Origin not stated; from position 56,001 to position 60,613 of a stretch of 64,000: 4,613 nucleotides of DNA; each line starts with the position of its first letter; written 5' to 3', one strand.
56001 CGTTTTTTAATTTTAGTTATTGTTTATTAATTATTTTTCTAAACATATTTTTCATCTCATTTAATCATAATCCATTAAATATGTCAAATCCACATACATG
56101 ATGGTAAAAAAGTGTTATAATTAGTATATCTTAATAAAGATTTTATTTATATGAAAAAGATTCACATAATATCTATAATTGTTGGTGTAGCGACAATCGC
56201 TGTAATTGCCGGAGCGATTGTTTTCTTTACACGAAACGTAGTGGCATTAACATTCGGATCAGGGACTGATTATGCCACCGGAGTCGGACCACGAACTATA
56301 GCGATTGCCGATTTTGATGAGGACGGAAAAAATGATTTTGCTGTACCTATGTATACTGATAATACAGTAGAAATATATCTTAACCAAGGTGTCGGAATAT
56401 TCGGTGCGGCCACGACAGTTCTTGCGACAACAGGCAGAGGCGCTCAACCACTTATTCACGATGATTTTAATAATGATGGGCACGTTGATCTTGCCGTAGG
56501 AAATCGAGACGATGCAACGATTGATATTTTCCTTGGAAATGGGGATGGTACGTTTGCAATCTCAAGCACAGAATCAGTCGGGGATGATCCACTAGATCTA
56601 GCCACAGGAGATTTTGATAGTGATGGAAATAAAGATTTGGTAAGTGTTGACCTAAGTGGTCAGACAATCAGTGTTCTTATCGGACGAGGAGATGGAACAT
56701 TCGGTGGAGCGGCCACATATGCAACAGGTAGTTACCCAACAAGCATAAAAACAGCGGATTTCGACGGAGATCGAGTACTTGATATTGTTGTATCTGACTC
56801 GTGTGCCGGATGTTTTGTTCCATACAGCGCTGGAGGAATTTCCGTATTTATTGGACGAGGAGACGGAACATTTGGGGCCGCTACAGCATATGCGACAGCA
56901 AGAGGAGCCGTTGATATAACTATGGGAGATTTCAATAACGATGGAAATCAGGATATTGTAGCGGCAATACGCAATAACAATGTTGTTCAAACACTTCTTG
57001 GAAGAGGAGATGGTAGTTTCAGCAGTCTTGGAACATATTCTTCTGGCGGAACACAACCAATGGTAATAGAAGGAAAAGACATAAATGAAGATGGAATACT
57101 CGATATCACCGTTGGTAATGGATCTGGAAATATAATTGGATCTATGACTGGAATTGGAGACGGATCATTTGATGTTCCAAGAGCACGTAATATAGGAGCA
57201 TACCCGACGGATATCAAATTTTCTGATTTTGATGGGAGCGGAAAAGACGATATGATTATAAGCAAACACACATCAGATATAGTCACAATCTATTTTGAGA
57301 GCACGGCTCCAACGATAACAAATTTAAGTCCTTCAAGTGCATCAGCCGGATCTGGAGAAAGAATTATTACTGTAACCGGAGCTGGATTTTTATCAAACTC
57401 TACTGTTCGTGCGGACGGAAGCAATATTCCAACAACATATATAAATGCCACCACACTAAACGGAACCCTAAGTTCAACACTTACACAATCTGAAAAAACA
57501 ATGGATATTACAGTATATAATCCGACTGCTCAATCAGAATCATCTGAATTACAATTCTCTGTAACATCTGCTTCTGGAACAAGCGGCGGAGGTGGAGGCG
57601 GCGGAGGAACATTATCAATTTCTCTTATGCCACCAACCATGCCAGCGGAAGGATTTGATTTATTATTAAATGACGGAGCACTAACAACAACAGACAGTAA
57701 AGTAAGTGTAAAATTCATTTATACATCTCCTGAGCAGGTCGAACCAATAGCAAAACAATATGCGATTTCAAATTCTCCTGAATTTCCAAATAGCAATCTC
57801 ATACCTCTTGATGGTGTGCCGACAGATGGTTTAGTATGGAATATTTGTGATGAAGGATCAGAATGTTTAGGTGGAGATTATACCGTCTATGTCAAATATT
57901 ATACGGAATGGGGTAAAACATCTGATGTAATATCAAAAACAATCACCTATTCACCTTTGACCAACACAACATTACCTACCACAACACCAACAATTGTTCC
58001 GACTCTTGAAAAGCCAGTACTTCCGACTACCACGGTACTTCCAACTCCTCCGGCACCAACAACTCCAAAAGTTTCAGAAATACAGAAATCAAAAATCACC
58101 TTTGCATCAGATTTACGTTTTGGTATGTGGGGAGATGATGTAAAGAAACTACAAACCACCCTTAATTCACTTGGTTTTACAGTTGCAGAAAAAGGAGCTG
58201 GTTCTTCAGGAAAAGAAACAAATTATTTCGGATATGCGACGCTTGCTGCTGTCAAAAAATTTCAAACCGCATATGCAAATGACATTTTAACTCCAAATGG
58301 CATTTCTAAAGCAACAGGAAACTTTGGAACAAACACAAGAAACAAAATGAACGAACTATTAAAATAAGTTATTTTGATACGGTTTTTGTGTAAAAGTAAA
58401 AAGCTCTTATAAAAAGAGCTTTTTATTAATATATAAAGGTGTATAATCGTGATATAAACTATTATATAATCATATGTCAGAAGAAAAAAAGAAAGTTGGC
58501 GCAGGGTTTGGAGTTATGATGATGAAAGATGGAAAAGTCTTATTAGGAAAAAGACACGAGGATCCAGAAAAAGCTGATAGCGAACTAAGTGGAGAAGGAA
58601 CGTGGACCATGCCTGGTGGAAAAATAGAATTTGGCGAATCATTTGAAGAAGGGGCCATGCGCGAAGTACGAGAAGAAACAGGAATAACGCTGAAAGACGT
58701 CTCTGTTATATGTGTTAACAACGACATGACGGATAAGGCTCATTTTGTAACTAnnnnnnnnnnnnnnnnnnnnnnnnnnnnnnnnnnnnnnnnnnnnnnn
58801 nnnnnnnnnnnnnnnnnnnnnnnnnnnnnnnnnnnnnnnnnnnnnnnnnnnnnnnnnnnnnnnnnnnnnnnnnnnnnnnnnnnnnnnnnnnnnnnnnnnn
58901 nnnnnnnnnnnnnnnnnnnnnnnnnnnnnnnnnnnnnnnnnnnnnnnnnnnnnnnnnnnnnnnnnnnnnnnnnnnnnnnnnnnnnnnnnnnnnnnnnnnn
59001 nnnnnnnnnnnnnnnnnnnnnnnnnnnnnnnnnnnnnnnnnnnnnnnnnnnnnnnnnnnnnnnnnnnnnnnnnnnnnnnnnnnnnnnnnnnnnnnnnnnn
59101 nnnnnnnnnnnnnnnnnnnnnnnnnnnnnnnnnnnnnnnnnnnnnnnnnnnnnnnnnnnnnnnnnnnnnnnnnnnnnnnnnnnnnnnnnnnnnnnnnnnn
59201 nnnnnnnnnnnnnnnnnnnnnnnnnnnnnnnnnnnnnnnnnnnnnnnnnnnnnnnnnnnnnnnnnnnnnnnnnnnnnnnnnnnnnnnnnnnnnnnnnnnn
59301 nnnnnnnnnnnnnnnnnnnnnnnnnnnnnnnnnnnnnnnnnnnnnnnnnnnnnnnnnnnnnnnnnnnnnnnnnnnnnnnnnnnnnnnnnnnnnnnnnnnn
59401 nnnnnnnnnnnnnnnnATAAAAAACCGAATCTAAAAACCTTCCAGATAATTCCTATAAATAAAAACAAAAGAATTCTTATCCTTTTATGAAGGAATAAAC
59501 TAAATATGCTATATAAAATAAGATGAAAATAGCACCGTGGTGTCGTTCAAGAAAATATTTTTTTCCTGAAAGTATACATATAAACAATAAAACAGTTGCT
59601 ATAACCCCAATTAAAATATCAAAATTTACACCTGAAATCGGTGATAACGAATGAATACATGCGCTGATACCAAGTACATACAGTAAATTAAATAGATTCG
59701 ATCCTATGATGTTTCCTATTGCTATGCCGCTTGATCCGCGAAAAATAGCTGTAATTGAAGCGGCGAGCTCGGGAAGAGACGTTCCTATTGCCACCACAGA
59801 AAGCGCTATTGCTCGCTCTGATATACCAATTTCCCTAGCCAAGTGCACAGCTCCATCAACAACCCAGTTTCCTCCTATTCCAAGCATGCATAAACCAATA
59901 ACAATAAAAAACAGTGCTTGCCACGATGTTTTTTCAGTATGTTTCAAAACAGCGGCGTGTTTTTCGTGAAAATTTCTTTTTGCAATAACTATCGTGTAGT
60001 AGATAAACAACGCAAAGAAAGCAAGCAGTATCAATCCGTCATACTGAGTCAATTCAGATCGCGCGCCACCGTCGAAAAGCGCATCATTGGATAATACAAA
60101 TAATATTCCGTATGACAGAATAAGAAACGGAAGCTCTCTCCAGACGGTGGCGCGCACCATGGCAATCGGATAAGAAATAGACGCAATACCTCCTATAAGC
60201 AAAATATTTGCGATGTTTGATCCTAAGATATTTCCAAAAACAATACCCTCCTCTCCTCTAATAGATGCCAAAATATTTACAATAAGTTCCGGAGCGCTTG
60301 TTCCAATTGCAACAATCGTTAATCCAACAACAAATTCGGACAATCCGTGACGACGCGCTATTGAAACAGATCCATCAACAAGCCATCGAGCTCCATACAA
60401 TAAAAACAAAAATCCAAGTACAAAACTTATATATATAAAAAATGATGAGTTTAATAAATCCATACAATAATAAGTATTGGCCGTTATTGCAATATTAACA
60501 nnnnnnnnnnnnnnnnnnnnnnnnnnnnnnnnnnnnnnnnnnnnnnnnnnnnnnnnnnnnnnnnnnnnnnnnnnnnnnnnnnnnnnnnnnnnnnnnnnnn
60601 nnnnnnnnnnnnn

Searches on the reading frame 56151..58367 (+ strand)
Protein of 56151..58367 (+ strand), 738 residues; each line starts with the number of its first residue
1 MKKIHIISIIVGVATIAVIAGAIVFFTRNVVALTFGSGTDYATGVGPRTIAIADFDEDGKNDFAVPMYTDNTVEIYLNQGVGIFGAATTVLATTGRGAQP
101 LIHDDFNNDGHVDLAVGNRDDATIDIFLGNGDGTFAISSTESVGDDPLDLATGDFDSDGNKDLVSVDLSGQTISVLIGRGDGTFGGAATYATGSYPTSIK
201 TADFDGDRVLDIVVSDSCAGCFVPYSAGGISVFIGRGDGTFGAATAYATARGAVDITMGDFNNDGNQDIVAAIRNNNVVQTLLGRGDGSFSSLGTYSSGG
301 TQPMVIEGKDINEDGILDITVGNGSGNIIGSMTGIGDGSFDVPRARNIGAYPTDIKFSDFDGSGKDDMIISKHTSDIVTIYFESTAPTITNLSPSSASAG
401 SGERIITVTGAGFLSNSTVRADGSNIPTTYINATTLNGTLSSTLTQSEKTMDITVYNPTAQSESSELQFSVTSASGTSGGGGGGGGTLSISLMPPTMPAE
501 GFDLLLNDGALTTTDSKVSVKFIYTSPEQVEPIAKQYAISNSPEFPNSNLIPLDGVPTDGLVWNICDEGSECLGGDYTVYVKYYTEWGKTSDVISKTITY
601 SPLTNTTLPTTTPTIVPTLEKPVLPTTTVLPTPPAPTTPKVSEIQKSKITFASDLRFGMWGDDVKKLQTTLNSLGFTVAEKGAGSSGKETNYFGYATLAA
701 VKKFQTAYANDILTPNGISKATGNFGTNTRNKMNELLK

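Call 64: search_protein_families(library=pfam, proteins=[window:56151-58367:+], max_evalue=0.000001)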
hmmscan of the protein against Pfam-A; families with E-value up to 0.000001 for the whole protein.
window:56151-58367:+ (738 aa): 4 families
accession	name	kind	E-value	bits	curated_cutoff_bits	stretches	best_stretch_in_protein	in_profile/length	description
PF13517.12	FG-GAP_3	-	3.6e-35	120.8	26.9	4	154-214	1-61/61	FG-GAP-like repeat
PF01839.29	FG-GAP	-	9e-12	45.1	22.1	0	48-68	3-25/37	FG-GAP repeat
PF01471.23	PG_binding_1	-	3.5e-08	34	23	1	661-731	2-55/57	Putative peptidoglycan binding domain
PF01833.30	TIG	-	4.4e-07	30.2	20.9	1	387-470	1-83/84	IPT/TIG domain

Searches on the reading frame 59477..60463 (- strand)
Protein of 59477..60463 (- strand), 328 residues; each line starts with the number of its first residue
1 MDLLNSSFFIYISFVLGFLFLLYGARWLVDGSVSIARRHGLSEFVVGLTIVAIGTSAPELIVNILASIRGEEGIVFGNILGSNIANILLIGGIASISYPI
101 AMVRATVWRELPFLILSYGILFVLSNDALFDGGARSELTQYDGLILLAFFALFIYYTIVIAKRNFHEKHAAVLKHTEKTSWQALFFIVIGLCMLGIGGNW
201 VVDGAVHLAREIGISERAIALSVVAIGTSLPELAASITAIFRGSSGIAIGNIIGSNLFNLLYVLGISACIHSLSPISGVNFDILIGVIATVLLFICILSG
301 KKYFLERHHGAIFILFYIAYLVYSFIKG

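Call 64: search_protein_families(library=pfam, proteins=[window:59477-60463:-], max_evalue=0.000001)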
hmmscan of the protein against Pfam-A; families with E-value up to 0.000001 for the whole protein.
window:59477-60463:- (328 aa): 1 family
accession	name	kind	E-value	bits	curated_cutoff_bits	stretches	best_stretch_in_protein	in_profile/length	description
PF01699.29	Na_Ca_ex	-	1e-57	194.8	24.9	2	184-325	3-150/151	Sodium/calcium exchanger protein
